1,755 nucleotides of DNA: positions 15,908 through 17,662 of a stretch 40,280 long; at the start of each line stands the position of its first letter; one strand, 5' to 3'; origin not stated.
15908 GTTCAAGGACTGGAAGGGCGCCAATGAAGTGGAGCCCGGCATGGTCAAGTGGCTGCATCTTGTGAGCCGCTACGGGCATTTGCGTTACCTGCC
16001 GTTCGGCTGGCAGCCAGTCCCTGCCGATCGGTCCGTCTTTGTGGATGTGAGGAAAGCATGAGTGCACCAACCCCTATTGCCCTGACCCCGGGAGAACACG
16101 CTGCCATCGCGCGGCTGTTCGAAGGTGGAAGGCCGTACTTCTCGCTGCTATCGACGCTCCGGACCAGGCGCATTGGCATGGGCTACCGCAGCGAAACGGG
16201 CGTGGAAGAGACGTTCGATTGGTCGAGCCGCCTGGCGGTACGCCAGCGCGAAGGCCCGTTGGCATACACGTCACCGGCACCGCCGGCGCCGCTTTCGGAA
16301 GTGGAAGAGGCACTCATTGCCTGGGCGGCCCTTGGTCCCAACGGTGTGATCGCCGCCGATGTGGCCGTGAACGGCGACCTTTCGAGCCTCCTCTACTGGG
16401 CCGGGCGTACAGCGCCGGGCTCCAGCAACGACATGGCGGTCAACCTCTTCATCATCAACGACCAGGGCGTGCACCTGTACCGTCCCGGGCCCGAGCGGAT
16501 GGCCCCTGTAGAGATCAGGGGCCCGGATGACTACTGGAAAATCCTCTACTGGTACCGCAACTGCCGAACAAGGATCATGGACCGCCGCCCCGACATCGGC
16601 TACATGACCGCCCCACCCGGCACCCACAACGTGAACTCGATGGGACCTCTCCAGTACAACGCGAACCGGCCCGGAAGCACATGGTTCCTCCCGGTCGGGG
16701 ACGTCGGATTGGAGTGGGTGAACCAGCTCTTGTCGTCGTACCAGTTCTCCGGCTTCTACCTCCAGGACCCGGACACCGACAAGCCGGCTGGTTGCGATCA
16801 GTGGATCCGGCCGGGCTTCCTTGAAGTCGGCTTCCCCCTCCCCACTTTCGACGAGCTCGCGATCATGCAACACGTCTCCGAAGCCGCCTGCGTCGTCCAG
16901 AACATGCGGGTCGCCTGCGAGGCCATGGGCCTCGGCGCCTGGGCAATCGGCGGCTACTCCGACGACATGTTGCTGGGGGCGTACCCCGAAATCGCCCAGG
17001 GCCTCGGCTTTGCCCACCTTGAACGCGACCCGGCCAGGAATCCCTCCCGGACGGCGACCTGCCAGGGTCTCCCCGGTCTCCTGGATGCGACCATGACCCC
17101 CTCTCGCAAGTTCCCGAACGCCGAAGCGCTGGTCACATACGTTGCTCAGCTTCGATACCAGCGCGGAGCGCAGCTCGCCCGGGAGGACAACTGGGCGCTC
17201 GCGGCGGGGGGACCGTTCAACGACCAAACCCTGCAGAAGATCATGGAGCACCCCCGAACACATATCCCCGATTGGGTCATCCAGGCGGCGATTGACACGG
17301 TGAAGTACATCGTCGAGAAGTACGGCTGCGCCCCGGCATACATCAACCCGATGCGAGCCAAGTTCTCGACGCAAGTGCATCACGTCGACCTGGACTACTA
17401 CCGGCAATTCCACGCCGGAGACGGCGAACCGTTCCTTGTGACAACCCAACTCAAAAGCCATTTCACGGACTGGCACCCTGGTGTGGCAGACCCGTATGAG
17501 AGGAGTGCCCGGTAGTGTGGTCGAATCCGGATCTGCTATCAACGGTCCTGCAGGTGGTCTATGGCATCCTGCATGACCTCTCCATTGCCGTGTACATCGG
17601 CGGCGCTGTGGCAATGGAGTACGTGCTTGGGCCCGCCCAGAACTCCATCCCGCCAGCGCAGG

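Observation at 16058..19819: Four-gene accessory module fused to the alpha3 end of the operon: candidate novel electron-exit or maturation system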

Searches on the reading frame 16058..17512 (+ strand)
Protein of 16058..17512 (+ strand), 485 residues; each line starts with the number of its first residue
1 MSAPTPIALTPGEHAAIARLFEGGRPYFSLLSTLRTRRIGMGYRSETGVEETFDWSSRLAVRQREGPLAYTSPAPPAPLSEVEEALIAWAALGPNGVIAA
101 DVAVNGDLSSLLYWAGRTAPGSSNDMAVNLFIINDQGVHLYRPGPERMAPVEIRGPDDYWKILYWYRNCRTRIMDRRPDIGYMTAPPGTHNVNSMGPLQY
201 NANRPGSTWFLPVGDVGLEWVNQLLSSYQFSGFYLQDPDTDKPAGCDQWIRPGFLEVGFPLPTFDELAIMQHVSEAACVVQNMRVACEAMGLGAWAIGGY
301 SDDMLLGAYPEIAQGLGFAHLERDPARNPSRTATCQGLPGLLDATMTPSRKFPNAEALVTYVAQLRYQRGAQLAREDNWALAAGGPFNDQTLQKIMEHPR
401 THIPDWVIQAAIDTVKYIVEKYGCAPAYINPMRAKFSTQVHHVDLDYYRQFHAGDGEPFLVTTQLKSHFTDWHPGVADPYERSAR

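Call 8: search_protein_families(library=pfam, proteins=[window:16058-17512:+], max_evalue=0.1)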
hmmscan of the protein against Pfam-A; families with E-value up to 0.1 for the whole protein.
window:16058-17512:+ (485 aa): 1 family
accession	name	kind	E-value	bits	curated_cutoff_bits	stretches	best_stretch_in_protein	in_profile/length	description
PF00881.29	Nitroreductase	-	0.025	15.2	23.5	0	275-303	118-146/167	Nitroreductase family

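Call 9: search_protein_families(library=ncbifam, proteins=[window:16058-17512:+], max_evalue=0.1)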
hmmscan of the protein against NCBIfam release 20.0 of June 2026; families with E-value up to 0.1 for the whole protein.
window:16058-17512:+ (485 aa): 1 family
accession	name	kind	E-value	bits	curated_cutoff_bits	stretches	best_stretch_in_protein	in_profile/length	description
TIGR03605.1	antibiot_sagB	domain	0.018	14.6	78.4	1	267-304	114-151/173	SagB family peptide dehydrogenase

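Call 13: find_homologous_proteins(query=window:16058-17512:+)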
Query window:16058-17512:+ (485 aa): 171 proteins with E <= 0.001 among 8000 candidates; the best 120 are listed.
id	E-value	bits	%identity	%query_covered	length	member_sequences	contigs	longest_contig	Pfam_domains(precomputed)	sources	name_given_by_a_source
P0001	0.0e+0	1086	94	100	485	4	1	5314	-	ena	-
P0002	0.0e+0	1037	88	100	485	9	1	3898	-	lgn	-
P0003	3.2e-283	958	81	100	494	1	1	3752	-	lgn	-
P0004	1.6e-281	952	81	99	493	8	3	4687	-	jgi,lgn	jgi:hypothetical protein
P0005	3.1e-271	919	81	100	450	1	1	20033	-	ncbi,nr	ncbi:MAG: hypothetical protein DYG91_09090 [Chloroflexi bacterium CFX7]|nr:hypothetical protein [Chl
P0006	1.4e-269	913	80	99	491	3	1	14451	-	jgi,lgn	jgi:hypothetical protein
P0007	1.9e-269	913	80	99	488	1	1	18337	-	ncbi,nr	ncbi:MAG: hypothetical protein IT304_11065 [Dehalococcoidia bacterium]|nr:hypothetical protein [Deha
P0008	6.9e-268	908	78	97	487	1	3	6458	-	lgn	-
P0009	1.2e-263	894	77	99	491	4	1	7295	-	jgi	jgi:hypothetical protein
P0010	6.4e-263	891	76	98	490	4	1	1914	-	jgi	jgi:hypothetical protein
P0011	4.5e-261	885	76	99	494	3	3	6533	-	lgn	-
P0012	8.3e-261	884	75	99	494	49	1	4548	-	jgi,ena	jgi:hypothetical protein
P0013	1.3e-260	884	75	98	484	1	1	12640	-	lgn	-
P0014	1.8e-259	880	75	99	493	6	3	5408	-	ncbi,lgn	-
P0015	1.5e-258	877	75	99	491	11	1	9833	-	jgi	-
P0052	4.4e-219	747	65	98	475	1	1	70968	-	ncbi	-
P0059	5.0e-215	733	65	97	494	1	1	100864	-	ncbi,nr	ncbi:MAG: hypothetical protein IT198_15225 [Acidimicrobiia bacterium]|nr:hypothetical protein [Acidi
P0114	3.4e-186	638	55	98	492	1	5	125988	-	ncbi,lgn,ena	-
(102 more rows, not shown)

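Call 14: find_encoding_contigs(protein=P0059, flank=10000, max_places=2)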
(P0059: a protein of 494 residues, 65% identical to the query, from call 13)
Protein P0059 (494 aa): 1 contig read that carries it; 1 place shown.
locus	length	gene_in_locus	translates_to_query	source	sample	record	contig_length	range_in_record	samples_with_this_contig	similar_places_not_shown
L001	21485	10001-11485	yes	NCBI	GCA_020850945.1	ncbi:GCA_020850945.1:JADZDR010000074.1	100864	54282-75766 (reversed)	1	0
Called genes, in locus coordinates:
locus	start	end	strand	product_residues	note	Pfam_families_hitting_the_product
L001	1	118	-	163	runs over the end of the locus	PF03205:MobB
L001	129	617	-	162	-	PF02082:Rrf2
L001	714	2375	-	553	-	PF02310:B12-binding, PF04055:Radical_SAM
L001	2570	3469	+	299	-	-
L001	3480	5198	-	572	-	PF01946:Thi4, PF00890:FAD_binding_2 (weak), PF01266:DAO, PF01494:FAD_binding_3, PF01593:Amino_oxidase, PF03486:HI0933_like (weak), PF12831:FAD_oxidored, PF13450:NAD_binding_8, +3 more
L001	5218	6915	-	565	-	PF00890:FAD_binding_2 (faint), PF01266:DAO (weak), PF01593:Amino_oxidase (faint), PF01946:Thi4 (faint), PF13450:NAD_binding_8, PF00732:GMC_oxred_N (weak)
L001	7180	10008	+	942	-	PF00384:Molybdopterin, PF01568:Molydop_binding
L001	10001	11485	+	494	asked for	-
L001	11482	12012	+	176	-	PF05425:CopD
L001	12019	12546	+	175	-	PF05425:CopD (weak)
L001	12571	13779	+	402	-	PF00501:AMP-binding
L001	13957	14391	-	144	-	PF01850:PIN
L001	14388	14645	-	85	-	-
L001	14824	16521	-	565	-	PF02776:TPP_enzyme_N, PF00205:TPP_enzyme_M, PF02775:TPP_enzyme_C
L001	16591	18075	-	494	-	PF01565:FAD_binding_4, PF02913:FAD-oxidase_C (faint)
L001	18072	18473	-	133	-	-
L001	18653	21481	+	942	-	PF00384:Molybdopterin, PF01568:Molydop_binding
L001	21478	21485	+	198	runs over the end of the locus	PF09459:EB_dh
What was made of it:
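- L001 has CtmAB-like flavoproteins next to alpha3 (call 14).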

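Call 15: find_encoding_contigs(protein=P0052, flank=10000, max_places=2)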
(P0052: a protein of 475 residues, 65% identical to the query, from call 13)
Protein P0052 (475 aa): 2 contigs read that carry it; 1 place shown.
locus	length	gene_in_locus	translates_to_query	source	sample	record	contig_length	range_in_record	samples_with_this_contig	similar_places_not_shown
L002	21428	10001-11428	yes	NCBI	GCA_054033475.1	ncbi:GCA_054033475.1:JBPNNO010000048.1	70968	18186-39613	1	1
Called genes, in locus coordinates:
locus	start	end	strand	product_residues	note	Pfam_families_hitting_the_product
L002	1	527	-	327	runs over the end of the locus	PF01073:3Beta_HSD, PF01370:Epimerase, PF02719:Polysacc_synt_2, PF04321:RmlD_sub_bind, PF16363:GDP_Man_Dehyd, PF13460:NAD_binding_10 (weak), PF07993:NAD_binding_4 (weak)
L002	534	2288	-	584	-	PF02776:TPP_enzyme_N, PF00205:TPP_enzyme_M, PF02775:TPP_enzyme_C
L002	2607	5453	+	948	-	PF00384:Molybdopterin, PF01568:Molydop_binding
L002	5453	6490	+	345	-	PF12838:Fer4_7 (faint), PF13187:Fer4_9 (faint), PF12797:Fer4_2 (faint), PF12837:Fer4_6 (faint), PF13247:Fer4_11, PF13237:Fer4_10 (weak)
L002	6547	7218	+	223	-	PF02613:Nitrate_red_del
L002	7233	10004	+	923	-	PF00384:Molybdopterin, PF01568:Molydop_binding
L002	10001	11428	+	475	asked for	-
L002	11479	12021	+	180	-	PF05425:CopD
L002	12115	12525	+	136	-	PF05425:CopD (weak)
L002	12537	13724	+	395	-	PF00501:AMP-binding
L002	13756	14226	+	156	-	PF11578:DUF3237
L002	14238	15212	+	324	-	-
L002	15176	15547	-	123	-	PF21112:CsgH (weak)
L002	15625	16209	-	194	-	-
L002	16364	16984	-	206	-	PF00440:TetR_N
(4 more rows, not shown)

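Call 16: find_encoding_contigs(protein=P0114, flank=10000, max_places=2)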
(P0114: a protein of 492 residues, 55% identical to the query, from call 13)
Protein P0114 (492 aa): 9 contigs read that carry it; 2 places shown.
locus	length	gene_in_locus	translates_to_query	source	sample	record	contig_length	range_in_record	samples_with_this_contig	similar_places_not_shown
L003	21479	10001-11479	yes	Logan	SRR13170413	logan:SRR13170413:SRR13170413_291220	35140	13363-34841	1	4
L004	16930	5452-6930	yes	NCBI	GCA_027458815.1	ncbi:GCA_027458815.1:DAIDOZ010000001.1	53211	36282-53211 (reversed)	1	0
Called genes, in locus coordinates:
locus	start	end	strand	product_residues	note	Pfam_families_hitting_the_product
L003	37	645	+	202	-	-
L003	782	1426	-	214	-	PF27271:AF_1327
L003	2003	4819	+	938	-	PF00384:Molybdopterin, PF01568:Molydop_binding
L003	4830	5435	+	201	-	PF09459:EB_dh (faint)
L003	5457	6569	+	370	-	PF12838:Fer4_7 (faint), PF12797:Fer4_2 (faint), PF12837:Fer4_6 (faint), PF13237:Fer4_10 (weak), PF13247:Fer4_11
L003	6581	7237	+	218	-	PF02613:Nitrate_red_del (weak)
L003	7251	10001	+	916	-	PF00384:Molybdopterin, PF01568:Molydop_binding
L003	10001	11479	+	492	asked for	-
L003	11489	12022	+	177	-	PF05425:CopD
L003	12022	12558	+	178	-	-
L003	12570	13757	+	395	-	PF00501:AMP-binding (faint)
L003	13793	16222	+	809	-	PF02133:Transp_cyt_pur, PF00294:PfkB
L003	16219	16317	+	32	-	-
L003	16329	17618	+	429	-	PF04055:Radical_SAM, PF13186:SPASM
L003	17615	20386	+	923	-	PF00384:Molybdopterin, PF01568:Molydop_binding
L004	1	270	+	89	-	?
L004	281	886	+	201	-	-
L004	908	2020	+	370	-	PF12838:Fer4_7 (faint), PF12797:Fer4_2 (faint), PF12837:Fer4_6 (faint), PF13237:Fer4_10 (weak), PF13247:Fer4_11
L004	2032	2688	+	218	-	PF02613:Nitrate_red_del (weak)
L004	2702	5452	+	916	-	PF00384:Molybdopterin, PF01568:Molydop_binding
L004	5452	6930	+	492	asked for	-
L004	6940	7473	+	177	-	PF05425:CopD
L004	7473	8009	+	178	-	-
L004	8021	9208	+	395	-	PF00501:AMP-binding (faint)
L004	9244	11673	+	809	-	PF02133:Transp_cyt_pur, PF00294:PfkB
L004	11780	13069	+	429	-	PF04055:Radical_SAM, PF13186:SPASM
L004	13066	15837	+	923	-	PF00384:Molybdopterin, PF01568:Molydop_binding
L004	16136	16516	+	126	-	PF12840:HTH_20, PF01022:HTH_5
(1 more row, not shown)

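Call 22: find_related_loci(query=A1, collection=genome_contigs, flank=10000)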
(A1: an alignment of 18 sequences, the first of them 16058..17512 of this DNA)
Query A1 (485 aa) in genome_contigs; peptide patterns used: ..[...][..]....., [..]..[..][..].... (x = any residue, [..] = any of these).
135 stretches matched a pattern; 82 encode a relative of the query (tblastn E <= 1e-3); the best 80 are kept; 78 distinct loci.
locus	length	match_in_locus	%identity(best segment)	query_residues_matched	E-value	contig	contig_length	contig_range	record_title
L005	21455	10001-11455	88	1-485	0e+0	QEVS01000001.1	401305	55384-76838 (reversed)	MAG: bacterium isolate UCB2 J3_scaffold_6, whole genome shotgun sequence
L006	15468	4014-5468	87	1-485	0e+0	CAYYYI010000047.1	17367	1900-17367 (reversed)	MAG TPA_asm: uncultured Anaerolineaceae bacterium isolate SRP239054_co1_179 genome assembly, contig: NODE_2253_length_17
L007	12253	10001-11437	80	2-479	0e+0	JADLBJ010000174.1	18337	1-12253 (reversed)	MAG: Dehalococcoidia bacterium isolate SJ161 c_000001741771, whole genome shotgun sequence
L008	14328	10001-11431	77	7-483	0e+0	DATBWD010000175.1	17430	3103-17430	MAG TPA_asm: Tepidiformaceae bacterium isolate SMAG_U7532 k141_387380, whole genome shotgun sequence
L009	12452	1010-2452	75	4-484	0e+0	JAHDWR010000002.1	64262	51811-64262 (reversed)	MAG: Dehalococcoidia bacterium isolate CHL9 NODE_1075_length_64262_cov_6.934929, whole genome shotgun sequence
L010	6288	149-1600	75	3-485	0e+0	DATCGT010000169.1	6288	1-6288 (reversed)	MAG TPA_asm: Tepidiformaceae bacterium isolate SMAG_U7814 k141_712157, whole genome shotgun sequence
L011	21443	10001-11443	75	4-484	0e+0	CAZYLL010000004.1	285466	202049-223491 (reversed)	MAG TPA_asm: uncultured Anaerolineaceae bacterium isolate binchicken_co274_94 genome assembly, contig: NODE_40_length_28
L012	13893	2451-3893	74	4-484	0e+0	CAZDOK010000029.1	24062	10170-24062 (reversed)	MAG TPA_asm: uncultured Anaerolineaceae bacterium isolate SRP193661_co1_145 genome assembly, contig: NODE_2170_length_24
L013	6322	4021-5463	75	4-484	0e+0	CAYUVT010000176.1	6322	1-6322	MAG TPA_asm: uncultured Anaerolineaceae bacterium isolate SRP329715_co1_414 genome assembly, contig: NODE_19093_length_6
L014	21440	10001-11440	75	3-482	0e+0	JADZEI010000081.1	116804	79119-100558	MAG: Dehalococcoidia bacterium isolate SJ813 c_000001532887, whole genome shotgun sequence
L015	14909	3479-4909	75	6-482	0e+0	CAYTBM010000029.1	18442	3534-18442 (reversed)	MAG TPA_asm: uncultured Anaerolineaceae bacterium isolate binchicken_co197_498 genome assembly, contig: NODE_4703_length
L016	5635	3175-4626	74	3-485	0e+0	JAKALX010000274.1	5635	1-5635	MAG: Chloroflexi bacterium isolate WY5.bin143 NODE_28574_length_5635_cov_1.404684, whole genome shotgun sequence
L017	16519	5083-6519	75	6-484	0e+0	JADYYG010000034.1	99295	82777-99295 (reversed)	MAG: Dehalococcoidia bacterium isolate SJ520 c_000000866534, whole genome shotgun sequence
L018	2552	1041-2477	75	6-484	0e+0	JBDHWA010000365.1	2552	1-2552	MAG: Dehalococcoidia bacterium isolate AS-MESO-OLR.347 NODE_175843_length_2552_cov_16.586263, whole genome shotgun seque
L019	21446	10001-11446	68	2-482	0e+0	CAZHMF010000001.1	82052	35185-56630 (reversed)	MAG TPA_asm: uncultured Anaerolineaceae bacterium isolate binchicken_co275_200 genome assembly, contig: NODE_200_length_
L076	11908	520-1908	40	8-473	2e-118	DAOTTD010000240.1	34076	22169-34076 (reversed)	MAG TPA_asm: Ktedonobacteraceae bacterium isolate B30_77 k127_4062655, whole genome shotgun sequence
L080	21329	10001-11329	38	28-474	1e-86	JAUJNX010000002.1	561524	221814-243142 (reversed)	MAG: Egibacteraceae bacterium isolate YX2bin43 opera_contig_24, whole genome shotgun sequence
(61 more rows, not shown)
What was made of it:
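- Several loci come from oxygen-minimum-zone or sediment MAGs (call 22 titles).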

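Call 23: search_solved_structures(query=A2, max_evalue=10)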
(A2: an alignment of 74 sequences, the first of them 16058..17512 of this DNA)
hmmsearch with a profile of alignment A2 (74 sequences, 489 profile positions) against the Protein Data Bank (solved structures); distinct sequences matched with E-value up to 10: 11.
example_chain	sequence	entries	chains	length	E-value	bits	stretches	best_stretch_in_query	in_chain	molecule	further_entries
8uc3_A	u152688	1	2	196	0.083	14.6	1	282-312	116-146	Albonoursin synthase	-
3n2s_A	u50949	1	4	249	0.085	14.6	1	275-308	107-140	NADPH-dependent nitro/flavin reductase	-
3kwk_A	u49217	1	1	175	0.32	12.7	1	282-306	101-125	Putative NADH dehydrogenase/NAD(P)H nitroreductase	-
5hdj_A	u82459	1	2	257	0.42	12.3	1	276-308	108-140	NfrA1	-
5uu6_A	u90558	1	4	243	0.42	12.3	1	270-307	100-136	NADPH-flavin oxidoreductase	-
1bkj_A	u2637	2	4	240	0.53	12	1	270-306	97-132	NADPH-FLAVIN OXIDOREDUCTASE | FLAVIN REDUCTASE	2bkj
3m5k_A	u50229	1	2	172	0.73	11.5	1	282-305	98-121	Putative NADH dehydrogenase/NAD(P)H nitroreductase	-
3e39_A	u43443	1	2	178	1.1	10.9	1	279-305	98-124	Putative Nitroreductase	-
8cqs_A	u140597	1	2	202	1.1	10.9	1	122-155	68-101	Nitroreductase-like protein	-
4g8s_A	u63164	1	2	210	1.1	10.9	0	279-309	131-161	Nitroreductase family protein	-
3hoi_A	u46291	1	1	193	1.6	10.4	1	122-153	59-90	FMN-dependent nitroreductase BF3017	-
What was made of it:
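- Tried and rejected: They gave only sub-threshold nitroreductase or SagB hits (calls 8, 9, 23).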

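Call 31: predict_structure(alignment_id=A2)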
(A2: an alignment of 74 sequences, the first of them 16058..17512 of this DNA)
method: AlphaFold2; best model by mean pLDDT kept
length: 485 residues; sequences in the alignment: 74
mean_pLDDT: 88.6   pTM: 0.91
mean pLDDT of the five models: 88.6, 87.6, 83.8, 83.7, 83.3
residues with pLDDT >= 90: 299; 70-90: 146; 50-70: 36; < 50: 4
segments of 3 or more residues with pLDDT < 50: 483-485
pLDDT, mean of each block of 10 residues (from residue 1): 81 95 89 87 94 86 92 95 98 80 84 86 88 97 81 94 96 91 61 67 93 95 94 94 95 87 95 94 96 87 74 80 84 86 94 97 91 81 78 91 94 98 94 93 95 90 93 89 53
secondary structure, 60 per line:
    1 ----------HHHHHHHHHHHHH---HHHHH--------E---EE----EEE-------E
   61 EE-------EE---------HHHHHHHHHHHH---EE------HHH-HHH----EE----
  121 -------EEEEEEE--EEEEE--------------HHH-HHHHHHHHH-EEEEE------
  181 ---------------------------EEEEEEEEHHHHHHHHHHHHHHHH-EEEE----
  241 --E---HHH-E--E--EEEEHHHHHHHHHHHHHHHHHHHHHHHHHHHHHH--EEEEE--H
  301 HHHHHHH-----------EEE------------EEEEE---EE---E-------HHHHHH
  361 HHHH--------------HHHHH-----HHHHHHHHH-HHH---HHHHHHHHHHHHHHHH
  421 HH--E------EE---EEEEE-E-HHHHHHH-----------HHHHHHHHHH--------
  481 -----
elements in order: H11-23 H27-31 E50-52 E60-62 H81-92 E128-134 E137-141 H160-168 E170-174 E208-215 H216-231 E233-236 E257-260 H261-290 E293-297 H300-307 E319-321 E334-338 H355-364 H379-383 H389-397 H405-422 E437-441 H445-451 H463-472
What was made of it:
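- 16058..17515 (+): A: 485-aa nitroreductase-fold protein, a presumed FMN protein. Its start overlaps the alpha3 stop (ATGA). AF2 pLDDT 88.6 (call 31).
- On Nitroreductase superfamily (protein A): AF2 pLDDT 88.6 and pTM 0.91 (call 31).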

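Call 33: search_protein_representatives(alignment_id=A2)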
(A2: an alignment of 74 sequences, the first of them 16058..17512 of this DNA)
Query: 74 sequences, 489 profile positions. Proteins with E-value up to 0.001 (for the whole library): 577; up to 1e-10: 239; up to 1e-30: 64. The best 150 are listed.
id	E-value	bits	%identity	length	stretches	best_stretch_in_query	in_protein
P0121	2.5e-207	705.7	-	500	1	5-487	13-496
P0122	4.5e-142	490.5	-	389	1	163-434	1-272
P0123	7.7e-140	483.1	-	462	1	12-480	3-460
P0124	7.7e-127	440.2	-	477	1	20-484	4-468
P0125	3.1e-120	418.5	-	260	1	88-295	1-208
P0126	8.2e-117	407.2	-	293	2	201-377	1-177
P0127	5.8e-114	397.8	-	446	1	8-480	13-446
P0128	1.3e-103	363.6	-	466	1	19-483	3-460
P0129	2.1e-94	333.2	-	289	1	13-300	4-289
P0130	3.4e-89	316.1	-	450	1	28-479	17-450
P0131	3.2e-85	303.0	-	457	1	18-480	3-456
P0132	3.8e-81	289.5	-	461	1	21-480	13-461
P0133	4.2e-73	263.0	-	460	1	31-481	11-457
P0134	1.7e-70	254.4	-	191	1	304-487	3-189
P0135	1.7e-65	237.9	-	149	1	11-157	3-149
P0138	2.9e-60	220.7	-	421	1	70-481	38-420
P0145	1.4e-47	178.9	-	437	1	75-483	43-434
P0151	3.2e-43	164.5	-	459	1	70-484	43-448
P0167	1.8e-35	138.9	-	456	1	67-458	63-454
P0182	1.1e-31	126.3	-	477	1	69-460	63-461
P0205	2.8e-26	108.6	-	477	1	68-461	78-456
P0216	1.3e-24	103.1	-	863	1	71-460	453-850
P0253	3.2e-20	88.6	-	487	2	248-459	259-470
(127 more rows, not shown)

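Call 34: search_protein_families(library=pfam, proteins=[P0216, P0131, P0133, P0138, P0145, P0151, P0167, P0182, P0205, P0253], max_evalue=0.01)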
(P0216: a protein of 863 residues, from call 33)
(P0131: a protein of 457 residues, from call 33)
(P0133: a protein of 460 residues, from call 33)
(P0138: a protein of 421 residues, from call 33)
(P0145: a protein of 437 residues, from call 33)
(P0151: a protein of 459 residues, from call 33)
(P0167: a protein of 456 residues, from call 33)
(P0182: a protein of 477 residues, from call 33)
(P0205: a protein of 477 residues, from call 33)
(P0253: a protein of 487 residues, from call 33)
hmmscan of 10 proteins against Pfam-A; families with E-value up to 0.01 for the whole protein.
P0216 (863 aa): 1 family
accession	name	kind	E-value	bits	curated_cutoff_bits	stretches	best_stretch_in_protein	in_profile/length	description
PF09995.15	MPAB_Lcp_cat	-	7.9e-27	95.2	23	1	101-315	26-226/231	ER-bound oxygenase mpaB/B'/Rubber oxygenase, catalytic domain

P0131 (457 aa): 0 families

P0133 (460 aa): 0 families

P0138 (421 aa): 1 family
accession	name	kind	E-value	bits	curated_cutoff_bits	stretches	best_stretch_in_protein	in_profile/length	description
PF00881.29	Nitroreductase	-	0.00045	20.9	23.5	1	240-267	117-144/167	Nitroreductase family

P0145 (437 aa): 1 family
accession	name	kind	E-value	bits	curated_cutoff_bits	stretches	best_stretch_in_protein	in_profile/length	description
PF00881.29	Nitroreductase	-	0.00083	20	23.5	0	76-185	12-96/167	Nitroreductase family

P0151 (459 aa): 0 families

P0167 (456 aa): 0 families

P0182 (477 aa): 0 families

P0205 (477 aa): 0 families

P0253 (487 aa): 0 families
